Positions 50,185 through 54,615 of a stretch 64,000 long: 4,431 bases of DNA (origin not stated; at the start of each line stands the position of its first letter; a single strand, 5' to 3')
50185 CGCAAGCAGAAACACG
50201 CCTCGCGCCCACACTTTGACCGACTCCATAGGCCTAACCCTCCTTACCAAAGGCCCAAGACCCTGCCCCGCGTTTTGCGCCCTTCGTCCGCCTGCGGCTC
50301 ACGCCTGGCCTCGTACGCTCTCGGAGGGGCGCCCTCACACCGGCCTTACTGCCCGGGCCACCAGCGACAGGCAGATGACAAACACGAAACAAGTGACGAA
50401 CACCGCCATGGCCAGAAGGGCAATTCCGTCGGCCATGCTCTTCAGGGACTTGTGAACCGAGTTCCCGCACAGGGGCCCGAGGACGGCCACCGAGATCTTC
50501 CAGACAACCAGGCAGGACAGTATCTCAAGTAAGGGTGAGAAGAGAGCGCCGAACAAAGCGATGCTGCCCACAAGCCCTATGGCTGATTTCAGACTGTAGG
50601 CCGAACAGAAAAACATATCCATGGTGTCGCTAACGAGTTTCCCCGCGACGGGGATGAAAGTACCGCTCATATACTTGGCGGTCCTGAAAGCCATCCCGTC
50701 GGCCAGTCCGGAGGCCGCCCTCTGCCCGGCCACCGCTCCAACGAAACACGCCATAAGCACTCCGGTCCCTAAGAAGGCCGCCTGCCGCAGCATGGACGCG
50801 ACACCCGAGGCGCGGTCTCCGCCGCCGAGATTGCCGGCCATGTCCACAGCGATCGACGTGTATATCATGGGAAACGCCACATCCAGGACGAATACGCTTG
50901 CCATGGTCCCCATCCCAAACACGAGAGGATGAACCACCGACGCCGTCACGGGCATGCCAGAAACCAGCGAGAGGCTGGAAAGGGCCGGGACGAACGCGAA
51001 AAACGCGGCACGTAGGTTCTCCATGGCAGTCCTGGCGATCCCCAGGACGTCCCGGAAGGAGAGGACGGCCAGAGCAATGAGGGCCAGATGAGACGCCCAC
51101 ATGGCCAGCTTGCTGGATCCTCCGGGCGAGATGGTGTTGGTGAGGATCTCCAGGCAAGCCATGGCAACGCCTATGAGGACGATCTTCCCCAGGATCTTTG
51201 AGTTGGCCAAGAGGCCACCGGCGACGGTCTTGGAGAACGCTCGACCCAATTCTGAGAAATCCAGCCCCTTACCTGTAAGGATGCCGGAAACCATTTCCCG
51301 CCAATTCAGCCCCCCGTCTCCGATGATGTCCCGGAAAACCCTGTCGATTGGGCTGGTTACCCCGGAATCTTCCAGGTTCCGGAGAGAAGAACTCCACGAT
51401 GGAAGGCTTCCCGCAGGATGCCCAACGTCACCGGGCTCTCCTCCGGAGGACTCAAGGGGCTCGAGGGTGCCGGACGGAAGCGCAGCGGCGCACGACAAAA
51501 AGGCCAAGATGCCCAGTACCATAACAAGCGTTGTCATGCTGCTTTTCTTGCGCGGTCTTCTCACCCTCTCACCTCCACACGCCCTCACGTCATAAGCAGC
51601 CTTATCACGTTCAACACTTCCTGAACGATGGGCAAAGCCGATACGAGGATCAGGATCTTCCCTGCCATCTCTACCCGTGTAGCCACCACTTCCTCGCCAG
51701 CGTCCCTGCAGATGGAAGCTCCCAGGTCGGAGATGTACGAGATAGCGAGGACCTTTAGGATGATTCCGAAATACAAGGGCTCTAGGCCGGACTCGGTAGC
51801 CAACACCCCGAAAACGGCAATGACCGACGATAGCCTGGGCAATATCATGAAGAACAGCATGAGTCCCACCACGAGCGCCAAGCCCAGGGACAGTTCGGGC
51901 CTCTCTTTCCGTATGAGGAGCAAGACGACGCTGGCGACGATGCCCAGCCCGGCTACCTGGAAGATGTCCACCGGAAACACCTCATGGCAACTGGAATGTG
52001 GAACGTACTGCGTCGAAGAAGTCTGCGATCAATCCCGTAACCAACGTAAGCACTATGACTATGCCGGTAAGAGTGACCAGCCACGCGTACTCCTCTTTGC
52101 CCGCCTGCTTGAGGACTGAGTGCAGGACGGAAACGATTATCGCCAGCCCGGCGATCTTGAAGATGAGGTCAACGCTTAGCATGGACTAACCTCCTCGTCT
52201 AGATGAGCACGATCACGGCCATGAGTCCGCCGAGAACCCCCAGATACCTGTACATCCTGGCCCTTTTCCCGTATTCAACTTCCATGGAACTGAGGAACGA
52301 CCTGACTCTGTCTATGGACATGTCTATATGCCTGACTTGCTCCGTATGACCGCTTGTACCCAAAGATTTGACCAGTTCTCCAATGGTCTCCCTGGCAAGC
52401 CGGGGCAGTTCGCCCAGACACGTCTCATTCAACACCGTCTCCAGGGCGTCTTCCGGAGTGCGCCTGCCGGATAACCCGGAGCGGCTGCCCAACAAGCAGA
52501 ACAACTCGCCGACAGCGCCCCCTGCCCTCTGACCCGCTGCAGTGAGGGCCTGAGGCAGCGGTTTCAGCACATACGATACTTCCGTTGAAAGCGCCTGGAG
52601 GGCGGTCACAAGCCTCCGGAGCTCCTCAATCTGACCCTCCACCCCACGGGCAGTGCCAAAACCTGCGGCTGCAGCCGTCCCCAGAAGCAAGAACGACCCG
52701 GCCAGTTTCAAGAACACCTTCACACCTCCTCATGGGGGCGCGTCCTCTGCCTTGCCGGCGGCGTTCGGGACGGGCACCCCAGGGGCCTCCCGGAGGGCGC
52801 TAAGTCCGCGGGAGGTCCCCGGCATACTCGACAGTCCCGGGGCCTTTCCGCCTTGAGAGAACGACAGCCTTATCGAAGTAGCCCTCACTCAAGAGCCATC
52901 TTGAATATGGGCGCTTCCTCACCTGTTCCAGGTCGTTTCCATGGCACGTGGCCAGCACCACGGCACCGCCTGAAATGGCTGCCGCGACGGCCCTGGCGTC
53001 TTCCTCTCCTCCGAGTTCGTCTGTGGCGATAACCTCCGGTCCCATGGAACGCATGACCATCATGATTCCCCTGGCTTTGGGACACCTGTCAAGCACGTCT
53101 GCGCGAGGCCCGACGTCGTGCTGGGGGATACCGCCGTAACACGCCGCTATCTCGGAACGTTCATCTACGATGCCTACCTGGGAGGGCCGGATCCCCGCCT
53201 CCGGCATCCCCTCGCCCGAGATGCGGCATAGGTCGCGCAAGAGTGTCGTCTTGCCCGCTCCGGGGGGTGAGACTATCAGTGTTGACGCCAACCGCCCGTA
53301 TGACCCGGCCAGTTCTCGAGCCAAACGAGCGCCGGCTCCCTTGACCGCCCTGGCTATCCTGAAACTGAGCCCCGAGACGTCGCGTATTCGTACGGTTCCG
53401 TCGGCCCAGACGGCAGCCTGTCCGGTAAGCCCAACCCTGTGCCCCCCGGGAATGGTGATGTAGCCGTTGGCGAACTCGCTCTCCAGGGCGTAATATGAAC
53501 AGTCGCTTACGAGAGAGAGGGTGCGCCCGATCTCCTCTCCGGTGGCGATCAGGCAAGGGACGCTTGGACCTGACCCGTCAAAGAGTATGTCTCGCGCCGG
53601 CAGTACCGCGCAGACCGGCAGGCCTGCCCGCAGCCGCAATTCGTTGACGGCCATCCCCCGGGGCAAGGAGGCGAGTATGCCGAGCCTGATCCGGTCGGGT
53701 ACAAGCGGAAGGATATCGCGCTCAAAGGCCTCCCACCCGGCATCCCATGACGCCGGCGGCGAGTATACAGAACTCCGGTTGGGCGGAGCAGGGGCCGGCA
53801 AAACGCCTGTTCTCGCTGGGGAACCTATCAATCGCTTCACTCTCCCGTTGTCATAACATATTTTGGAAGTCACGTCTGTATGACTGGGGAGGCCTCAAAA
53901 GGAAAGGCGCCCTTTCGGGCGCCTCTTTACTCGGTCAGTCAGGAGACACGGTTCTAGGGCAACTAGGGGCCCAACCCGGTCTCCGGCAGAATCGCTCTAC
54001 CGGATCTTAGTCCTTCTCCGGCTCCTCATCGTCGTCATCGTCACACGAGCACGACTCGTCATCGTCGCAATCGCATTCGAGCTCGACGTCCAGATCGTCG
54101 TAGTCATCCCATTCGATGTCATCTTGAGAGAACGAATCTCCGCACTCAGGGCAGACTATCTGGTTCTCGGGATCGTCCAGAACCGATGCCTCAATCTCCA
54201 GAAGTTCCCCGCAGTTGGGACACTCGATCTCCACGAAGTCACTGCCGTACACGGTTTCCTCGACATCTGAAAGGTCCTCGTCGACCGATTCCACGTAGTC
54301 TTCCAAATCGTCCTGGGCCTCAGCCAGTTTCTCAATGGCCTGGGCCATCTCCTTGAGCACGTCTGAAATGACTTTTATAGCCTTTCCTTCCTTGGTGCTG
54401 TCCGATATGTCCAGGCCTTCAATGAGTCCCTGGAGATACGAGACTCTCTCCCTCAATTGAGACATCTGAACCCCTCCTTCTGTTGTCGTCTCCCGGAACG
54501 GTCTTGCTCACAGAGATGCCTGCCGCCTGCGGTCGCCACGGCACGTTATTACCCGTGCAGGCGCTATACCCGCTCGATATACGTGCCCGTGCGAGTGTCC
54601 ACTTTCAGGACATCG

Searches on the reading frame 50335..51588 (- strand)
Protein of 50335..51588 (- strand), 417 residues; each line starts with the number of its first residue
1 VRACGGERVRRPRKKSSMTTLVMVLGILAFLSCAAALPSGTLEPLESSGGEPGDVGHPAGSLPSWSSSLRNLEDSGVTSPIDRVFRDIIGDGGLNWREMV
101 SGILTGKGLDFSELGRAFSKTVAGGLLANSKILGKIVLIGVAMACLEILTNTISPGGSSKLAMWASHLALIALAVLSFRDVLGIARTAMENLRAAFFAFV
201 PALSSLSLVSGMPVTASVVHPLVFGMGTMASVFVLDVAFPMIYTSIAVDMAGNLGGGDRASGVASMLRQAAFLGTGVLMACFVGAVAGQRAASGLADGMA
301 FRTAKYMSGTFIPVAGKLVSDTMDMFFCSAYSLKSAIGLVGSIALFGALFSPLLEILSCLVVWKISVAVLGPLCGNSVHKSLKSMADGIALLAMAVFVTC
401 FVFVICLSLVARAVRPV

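Call 31: search_protein_families(library=pfam, proteins=[window:50335-51588:-], max_evalue=0.001)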
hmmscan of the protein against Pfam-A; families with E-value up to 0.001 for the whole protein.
window:50335-51588:- (417 aa): 1 family
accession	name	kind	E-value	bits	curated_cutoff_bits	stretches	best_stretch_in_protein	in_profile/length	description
PF09546.15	Spore_III_AE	-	2.5e-59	201.5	27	1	95-411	2-318/321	Stage III sporulation protein AE (spore_III_AE)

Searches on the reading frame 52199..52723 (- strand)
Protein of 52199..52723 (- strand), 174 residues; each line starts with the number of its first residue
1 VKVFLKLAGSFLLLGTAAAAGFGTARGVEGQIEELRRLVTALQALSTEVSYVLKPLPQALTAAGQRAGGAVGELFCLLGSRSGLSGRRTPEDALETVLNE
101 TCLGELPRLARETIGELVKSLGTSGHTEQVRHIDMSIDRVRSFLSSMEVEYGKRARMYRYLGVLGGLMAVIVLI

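Call 58: search_protein_families(library=pfam, proteins=[window:52199-52723:-], max_evalue=0.001)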
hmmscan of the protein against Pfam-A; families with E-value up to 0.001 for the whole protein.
window:52199-52723:- (174 aa): 1 family
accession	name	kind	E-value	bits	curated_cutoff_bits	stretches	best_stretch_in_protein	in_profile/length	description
PF09548.15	Spore_III_AB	-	2.2e-31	109.6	32.5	1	6-174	1-170/170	Stage III sporulation protein AB (spore_III_AB)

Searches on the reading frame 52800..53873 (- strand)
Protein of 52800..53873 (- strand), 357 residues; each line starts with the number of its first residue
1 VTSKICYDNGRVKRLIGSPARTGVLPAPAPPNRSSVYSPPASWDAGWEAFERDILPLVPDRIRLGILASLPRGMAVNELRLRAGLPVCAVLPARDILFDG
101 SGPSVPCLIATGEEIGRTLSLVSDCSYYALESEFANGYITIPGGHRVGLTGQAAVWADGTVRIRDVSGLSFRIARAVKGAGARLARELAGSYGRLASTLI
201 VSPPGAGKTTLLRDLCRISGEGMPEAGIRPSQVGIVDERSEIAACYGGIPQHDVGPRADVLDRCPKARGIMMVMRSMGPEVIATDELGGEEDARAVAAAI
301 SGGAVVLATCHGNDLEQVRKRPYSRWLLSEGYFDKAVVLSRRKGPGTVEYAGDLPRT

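Call 58: search_protein_families(library=pfam, proteins=[window:52800-53873:-], max_evalue=0.001)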
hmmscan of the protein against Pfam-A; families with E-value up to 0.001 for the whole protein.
window:52800-53873:- (357 aa): 1 family
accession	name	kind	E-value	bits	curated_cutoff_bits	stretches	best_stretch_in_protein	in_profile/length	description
PF19568.5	Spore_III_AA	-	3.7e-77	259.9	27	1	59-349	12-296/306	Sporulation stage III, protein AA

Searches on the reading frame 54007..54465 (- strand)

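Call 58: search_protein_families(library=pfam, proteins=[window:54007-54465:-], max_evalue=0.001)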
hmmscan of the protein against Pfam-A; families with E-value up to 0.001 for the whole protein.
window:54007-54465:- (152 aa): 6 families
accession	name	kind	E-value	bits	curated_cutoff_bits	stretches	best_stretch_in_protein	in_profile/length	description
PF13248.11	Zn_ribbon_3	-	4.8e-06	26.3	27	0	79-93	2-16/26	zinc-ribbon domain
PF25206.1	DUF7836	-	2.3e-05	24.6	26.7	1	77-111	5-39/59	Domain of unknown function (DUF7836)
PF09723.15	Zn_ribbon_8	-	0.0003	21.2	34.4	1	81-110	7-34/41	Zinc ribbon domain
PF14353.12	CpXC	-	0.00035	21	25.4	0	65-95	23-53/121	CpXC protein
PF24441.1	DUF7560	-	0.00065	19.8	27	0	78-117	4-42/44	Family of unknown function (DUF7560)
PF01667.23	Ribosomal_S27e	-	0.00072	19.7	24.5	0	75-111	3-35/55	Ribosomal protein S27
